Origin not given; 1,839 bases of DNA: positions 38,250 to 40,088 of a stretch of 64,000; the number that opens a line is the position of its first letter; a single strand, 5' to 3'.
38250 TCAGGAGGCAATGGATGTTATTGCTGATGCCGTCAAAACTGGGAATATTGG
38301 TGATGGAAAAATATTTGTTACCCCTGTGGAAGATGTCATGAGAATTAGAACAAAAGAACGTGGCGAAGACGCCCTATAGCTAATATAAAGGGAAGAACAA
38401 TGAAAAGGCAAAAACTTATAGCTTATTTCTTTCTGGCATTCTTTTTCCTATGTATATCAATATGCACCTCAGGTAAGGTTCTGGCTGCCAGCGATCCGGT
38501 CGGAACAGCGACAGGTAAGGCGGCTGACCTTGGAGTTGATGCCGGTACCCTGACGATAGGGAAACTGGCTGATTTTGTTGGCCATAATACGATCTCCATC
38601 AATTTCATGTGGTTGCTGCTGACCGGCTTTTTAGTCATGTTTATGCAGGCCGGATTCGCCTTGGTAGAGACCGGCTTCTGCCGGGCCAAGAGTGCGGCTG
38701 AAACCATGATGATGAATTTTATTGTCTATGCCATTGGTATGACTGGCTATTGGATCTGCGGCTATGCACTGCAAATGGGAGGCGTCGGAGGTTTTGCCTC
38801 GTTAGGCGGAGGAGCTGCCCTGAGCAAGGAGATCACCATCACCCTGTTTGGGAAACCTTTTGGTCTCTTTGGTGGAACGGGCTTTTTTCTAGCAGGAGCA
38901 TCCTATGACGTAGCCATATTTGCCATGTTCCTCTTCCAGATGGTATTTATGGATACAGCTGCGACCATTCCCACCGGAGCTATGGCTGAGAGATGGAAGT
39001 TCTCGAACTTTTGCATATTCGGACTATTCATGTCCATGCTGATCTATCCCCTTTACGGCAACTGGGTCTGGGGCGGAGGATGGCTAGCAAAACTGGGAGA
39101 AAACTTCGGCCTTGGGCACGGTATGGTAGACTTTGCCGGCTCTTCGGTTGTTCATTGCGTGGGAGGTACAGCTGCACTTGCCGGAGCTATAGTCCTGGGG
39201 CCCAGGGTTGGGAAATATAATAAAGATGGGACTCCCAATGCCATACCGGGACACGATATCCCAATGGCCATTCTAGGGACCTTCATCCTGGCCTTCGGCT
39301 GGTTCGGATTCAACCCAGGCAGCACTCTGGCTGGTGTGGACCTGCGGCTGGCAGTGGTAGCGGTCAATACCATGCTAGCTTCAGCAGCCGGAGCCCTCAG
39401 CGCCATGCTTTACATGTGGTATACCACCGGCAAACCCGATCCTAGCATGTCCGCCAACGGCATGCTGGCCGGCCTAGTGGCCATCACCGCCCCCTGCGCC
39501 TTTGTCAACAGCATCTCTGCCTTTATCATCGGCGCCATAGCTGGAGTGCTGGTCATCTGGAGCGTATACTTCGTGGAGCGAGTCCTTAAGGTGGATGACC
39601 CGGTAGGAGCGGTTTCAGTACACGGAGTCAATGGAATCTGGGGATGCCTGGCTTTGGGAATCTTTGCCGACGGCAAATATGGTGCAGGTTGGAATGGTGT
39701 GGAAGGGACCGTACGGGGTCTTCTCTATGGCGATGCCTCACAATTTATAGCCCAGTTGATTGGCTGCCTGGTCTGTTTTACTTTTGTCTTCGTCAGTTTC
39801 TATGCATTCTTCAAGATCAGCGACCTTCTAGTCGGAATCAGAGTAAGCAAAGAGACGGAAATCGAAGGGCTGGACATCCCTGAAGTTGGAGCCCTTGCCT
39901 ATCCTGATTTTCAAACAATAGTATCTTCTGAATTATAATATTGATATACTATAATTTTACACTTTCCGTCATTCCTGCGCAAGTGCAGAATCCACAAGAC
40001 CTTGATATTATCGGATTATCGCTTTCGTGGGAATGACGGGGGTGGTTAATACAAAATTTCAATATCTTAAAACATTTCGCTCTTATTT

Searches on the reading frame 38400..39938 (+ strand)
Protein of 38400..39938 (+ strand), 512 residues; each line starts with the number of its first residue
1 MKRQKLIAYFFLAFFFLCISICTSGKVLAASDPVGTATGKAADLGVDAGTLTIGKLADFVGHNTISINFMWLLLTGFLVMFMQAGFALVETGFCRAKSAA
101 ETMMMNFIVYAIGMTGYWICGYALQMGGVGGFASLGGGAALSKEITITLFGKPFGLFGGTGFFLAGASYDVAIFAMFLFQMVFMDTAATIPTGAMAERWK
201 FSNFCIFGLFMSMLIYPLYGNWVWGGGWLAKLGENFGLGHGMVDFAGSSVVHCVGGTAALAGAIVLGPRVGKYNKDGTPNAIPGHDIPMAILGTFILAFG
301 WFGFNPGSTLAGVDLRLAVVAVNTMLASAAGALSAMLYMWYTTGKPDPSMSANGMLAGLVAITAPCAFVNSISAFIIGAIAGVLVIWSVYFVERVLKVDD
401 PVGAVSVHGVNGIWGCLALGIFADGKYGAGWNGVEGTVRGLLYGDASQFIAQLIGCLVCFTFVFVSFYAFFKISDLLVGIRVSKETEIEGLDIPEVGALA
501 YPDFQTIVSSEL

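Call 17: search_protein_families(library=pfam, proteins=[window:38400-39938:+])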
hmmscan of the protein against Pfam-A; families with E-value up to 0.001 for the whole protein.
window:38400-39938:+ (512 aa): 1 family
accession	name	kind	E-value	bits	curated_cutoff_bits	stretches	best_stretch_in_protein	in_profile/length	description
PF00909.26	Ammonium_transp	-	1.2e-115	386.9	23.2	1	70-501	1-399/399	Ammonium Transporter Family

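Call 51: find_homologous_proteins(query=window:38400-39938:+, max_evalue=1e-150)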
Query window:38400-39938:+ (512 aa): 7747 proteins with E <= 1e-150 among 8000 candidates; the best 120 are listed.
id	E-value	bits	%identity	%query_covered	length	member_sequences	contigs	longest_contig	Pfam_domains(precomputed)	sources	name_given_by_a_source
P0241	0.0e+0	1133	100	100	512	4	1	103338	PF00909.27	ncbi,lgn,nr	ncbi:MAG: ammonium transporter [bacterium]|nr:ammonium transporter [bacterium]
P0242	1.7e-284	963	88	93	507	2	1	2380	PF00909.27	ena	-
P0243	2.8e-280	949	82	100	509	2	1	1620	PF00909.27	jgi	jgi:Amt family ammonium transporter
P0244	4.2e-280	948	82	99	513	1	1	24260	PF00909.27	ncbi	ncbi:MAG: ammonium transporter [bacterium]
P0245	4.2e-280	948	82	99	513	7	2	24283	PF00909.27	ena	-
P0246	2.7e-279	945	82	99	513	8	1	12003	PF00909.27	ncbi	ncbi:MAG: ammonium transporter [bacterium]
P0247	7.8e-272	921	83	94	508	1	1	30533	PF00909.27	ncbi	ncbi:MAG: ammonium transporter [bacterium]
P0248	1.2e-270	917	80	99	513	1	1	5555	PF00909.27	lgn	-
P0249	3.3e-269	912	84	93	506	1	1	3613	PF00909.27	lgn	-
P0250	1.0e-253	861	77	97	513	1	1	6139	PF00909.27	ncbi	ncbi:MAG: ammonium transporter [bacterium]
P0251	1.6e-246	837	76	95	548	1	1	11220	PF00909.27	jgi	jgi:ammonium transporter, Amt family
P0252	2.1e-242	824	75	96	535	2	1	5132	PF00909.27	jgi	jgi:ammonium transporter, Amt family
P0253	5.5e-242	822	77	93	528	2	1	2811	PF00909.27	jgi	jgi:Amt family ammonium transporter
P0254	1.9e-240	817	76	94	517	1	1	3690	PF00909.27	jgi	-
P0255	1.6e-239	814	77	92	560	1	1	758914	PF00909.27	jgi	jgi:Amt family ammonium transporter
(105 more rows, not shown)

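Call 52: list_cluster_members(proteins=[P0241])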
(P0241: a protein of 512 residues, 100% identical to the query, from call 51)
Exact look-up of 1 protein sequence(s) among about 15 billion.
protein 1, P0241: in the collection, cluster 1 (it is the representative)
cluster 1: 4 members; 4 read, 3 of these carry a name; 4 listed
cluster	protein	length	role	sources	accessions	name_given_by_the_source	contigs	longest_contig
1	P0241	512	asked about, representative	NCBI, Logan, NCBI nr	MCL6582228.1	MAG: ammonium transporter [bacterium] | ammonium transporter [bacterium]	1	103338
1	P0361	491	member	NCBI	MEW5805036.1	MAG: ammonium transporter [bacterium]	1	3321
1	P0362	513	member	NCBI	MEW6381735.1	MAG: ammonium transporter [bacterium]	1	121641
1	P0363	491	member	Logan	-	-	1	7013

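Call 53: find_encoding_contigs(protein=P0362, flank=10000, max_places=3)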
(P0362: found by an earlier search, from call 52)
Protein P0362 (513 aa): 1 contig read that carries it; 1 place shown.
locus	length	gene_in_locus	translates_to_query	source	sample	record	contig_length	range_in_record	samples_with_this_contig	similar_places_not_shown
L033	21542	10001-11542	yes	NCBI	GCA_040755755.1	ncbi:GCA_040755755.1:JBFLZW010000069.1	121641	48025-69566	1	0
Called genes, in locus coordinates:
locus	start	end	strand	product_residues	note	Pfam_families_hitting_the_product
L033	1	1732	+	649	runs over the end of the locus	PF00404:Dockerin_1 (weak), PF13519:VWA_2, PF13768:VWA_3 (faint), PF00092:VWA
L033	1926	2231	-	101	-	-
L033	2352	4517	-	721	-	-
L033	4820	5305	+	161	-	PF18902:DUF5658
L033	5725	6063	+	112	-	PF00543:P-II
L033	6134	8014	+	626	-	PF13520:AA_permease_2, PF00324:AA_permease, PF00543:P-II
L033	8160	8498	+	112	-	PF00543:P-II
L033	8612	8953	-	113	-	-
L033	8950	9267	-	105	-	-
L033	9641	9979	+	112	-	PF00543:P-II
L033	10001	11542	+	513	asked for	PF00909:Ammonium_transp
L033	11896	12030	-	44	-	-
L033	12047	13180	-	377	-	PF07690:MFS_1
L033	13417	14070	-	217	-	-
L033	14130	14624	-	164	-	-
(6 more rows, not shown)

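Call 54: find_encoding_contigs(protein=P0363, flank=10000, max_places=3)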
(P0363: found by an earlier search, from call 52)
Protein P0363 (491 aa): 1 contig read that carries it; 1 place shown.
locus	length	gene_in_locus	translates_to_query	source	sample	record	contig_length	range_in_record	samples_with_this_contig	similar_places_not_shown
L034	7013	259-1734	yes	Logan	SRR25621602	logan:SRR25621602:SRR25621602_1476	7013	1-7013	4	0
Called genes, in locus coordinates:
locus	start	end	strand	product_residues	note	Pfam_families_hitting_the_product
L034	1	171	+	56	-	?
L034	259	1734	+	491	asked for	PF00909:Ammonium_transp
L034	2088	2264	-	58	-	-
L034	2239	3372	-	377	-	PF07690:MFS_1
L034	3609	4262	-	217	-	-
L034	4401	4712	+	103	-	-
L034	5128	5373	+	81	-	PF04014:MazE_antitoxin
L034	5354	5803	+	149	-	PF01850:PIN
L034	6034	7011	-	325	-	?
